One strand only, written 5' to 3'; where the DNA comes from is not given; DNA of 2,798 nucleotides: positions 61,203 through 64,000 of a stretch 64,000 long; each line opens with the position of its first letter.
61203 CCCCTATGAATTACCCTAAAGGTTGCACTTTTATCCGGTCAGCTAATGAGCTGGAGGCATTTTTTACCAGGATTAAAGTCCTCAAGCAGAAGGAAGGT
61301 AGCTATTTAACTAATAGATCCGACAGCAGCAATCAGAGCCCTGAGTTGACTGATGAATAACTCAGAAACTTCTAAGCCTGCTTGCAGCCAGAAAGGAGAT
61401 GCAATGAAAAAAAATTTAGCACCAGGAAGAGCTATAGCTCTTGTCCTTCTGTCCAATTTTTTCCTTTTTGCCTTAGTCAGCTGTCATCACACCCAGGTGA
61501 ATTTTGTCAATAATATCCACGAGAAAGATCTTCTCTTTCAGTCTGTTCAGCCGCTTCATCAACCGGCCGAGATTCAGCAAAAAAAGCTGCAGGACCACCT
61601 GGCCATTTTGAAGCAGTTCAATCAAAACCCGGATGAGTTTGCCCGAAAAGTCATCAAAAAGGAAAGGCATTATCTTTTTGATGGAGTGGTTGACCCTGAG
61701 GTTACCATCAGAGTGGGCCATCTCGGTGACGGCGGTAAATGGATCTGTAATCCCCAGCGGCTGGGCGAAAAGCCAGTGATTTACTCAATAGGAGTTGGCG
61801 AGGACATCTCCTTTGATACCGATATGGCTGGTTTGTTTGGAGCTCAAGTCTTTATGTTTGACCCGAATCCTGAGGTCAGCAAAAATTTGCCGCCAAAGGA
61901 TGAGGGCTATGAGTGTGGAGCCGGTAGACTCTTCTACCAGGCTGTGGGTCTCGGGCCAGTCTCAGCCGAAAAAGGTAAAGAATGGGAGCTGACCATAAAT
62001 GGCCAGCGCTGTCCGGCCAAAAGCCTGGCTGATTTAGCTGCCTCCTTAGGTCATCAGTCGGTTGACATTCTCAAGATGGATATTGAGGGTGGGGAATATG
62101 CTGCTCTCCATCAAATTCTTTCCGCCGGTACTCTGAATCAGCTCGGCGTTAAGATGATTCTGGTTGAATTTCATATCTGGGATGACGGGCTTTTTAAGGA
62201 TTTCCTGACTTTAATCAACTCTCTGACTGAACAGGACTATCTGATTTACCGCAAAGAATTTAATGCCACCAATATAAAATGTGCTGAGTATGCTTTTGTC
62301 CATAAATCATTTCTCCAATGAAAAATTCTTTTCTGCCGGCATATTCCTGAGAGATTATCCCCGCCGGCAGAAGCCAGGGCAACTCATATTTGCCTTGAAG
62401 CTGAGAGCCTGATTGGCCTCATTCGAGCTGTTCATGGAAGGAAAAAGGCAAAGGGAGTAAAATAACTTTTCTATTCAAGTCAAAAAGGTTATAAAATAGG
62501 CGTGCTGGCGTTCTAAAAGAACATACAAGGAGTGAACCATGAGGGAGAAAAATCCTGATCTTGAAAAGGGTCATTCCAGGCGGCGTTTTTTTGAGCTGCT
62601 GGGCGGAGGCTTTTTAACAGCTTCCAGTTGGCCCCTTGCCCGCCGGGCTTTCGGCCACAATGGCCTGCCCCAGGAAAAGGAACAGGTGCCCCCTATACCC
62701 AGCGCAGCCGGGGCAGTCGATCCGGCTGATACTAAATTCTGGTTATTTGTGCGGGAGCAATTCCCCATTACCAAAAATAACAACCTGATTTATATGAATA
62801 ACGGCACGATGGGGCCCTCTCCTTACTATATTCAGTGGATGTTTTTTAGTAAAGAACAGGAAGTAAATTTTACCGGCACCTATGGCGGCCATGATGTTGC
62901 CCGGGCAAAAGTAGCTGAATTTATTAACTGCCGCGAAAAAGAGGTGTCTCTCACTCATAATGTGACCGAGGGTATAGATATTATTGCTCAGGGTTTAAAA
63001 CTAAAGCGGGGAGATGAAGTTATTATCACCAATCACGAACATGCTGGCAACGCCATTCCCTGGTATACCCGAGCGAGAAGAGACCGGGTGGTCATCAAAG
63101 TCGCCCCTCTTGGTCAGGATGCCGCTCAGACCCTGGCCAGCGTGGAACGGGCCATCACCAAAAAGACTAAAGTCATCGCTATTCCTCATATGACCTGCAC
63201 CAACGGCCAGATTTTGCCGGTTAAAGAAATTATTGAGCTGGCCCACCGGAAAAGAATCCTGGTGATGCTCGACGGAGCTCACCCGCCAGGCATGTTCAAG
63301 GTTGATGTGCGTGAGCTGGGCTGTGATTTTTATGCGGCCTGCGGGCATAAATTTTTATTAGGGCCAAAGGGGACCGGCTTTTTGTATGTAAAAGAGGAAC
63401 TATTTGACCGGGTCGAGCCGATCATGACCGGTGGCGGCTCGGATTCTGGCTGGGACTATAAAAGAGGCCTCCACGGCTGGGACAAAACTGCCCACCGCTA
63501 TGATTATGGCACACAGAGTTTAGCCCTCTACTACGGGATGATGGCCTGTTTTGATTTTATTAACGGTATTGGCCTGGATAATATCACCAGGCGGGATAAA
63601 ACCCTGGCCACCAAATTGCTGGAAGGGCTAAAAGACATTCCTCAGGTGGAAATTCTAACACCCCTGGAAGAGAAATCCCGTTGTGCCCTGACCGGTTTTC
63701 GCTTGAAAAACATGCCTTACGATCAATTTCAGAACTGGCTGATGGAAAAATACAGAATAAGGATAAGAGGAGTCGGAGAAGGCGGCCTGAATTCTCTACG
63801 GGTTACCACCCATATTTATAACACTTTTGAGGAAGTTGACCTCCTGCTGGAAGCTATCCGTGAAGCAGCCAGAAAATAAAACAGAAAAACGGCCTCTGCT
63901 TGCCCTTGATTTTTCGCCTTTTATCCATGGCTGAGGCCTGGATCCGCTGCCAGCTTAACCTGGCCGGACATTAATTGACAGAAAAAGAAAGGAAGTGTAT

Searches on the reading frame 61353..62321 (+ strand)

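Call 79: search_protein_families(library=pfam, proteins=[window:61353-62321:+], max_evalue=0.0001)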
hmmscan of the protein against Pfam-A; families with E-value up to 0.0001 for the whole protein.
window:61353-62321:+ (322 aa): 2 families
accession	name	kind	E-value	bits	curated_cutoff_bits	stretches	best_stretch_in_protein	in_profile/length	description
PF13383.12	Methyltransf_22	-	2.8e-20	73.4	22.4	1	88-316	28-251/252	Methyltransferase domain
PF05050.19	Methyltransf_21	-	6.6e-10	39.8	22.7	1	207-297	88-172/173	Methyltransferase FkbM domain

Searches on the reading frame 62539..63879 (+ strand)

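Call 79: search_protein_families(library=pfam, proteins=[window:62539-63879:+], max_evalue=0.0001)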
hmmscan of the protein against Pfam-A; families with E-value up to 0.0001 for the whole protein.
window:62539-63879:+ (446 aa): 4 families
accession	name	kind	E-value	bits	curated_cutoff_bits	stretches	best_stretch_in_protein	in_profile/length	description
PF00266.25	Aminotran_5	-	3.4e-67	227.4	21.5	1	119-436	46-371/371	Aminotransferase class-V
PF00155.27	Aminotran_1_2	-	1.2e-09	38.3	19.7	1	104-254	30-194/361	Aminotransferase class I and II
PF01041.23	DegT_DnrJ_EryC1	-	7.6e-09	35.7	19.8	1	125-251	33-151/360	DegT/DnrJ/EryC1/StrS aminotransferase family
PF01053.26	Cys_Met_Meta_PP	-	1e-05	24.8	27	1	155-276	88-203/381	Cys/Met metabolism PLP-dependent enzyme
